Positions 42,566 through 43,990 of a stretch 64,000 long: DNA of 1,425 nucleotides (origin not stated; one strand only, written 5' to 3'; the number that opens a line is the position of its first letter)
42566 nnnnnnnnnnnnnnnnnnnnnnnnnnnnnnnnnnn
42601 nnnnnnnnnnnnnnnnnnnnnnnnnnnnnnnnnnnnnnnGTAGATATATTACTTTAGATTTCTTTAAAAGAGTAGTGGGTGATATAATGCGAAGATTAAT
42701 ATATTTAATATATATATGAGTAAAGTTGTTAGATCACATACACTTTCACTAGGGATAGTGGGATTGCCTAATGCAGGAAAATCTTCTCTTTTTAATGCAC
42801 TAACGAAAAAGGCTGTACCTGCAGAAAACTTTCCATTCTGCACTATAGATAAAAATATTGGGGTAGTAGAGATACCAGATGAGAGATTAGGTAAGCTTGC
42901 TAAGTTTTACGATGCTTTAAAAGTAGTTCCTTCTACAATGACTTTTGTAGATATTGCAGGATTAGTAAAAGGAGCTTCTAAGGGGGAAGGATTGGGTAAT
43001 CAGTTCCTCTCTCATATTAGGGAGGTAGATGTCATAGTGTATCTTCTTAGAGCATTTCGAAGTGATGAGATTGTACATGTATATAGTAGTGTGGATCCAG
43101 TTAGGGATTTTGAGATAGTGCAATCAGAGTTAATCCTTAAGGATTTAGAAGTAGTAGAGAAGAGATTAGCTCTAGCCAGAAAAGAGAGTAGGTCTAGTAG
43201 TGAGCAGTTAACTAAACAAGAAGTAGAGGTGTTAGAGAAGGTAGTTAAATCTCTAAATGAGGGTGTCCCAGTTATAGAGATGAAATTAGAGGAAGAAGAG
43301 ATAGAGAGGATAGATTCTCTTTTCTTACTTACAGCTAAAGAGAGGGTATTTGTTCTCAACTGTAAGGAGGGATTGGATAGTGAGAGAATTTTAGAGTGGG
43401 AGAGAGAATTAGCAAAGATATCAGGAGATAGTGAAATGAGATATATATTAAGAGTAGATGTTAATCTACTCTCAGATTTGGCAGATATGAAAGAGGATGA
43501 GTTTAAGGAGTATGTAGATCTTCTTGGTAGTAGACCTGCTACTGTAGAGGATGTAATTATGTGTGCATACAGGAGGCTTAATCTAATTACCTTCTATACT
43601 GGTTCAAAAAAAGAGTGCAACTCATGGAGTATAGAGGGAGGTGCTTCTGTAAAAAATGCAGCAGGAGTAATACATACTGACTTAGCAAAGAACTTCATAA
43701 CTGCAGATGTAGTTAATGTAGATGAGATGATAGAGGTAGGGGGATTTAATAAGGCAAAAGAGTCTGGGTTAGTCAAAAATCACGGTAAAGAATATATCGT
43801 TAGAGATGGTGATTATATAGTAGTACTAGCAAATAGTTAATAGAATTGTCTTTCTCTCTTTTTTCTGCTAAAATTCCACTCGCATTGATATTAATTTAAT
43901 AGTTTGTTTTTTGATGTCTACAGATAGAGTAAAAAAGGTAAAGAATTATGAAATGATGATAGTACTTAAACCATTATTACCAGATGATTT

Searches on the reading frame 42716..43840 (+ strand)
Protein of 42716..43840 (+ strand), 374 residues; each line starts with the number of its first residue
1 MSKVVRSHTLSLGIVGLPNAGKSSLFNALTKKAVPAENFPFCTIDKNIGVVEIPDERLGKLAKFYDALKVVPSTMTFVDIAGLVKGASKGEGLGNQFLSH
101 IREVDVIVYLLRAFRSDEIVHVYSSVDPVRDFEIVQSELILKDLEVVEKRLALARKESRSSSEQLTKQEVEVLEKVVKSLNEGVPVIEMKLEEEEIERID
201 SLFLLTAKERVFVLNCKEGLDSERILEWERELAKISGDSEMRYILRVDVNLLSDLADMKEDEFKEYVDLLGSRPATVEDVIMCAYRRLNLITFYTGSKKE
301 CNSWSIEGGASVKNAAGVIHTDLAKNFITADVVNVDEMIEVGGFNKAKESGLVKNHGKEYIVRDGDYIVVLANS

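Call 87: search_protein_families(library=pfam, proteins=[window:42716-43840:+], max_evalue=0.0001)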
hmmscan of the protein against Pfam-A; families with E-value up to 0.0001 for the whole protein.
window:42716-43840:+ (374 aa): 3 families
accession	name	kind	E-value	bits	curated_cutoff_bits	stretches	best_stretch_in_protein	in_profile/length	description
PF06071.19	YchF-GTPase_C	-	4e-27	94.6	27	1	290-373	1-84/84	Protein of unknown function (DUF933)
PF01926.29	MMR_HSR1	-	9.7e-22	77.7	21.9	1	12-116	2-86/113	50S ribosome-binding GTPase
PF02421.24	FeoB_N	-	1.3e-07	31.7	27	1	13-55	4-46/156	Ferrous iron transport protein B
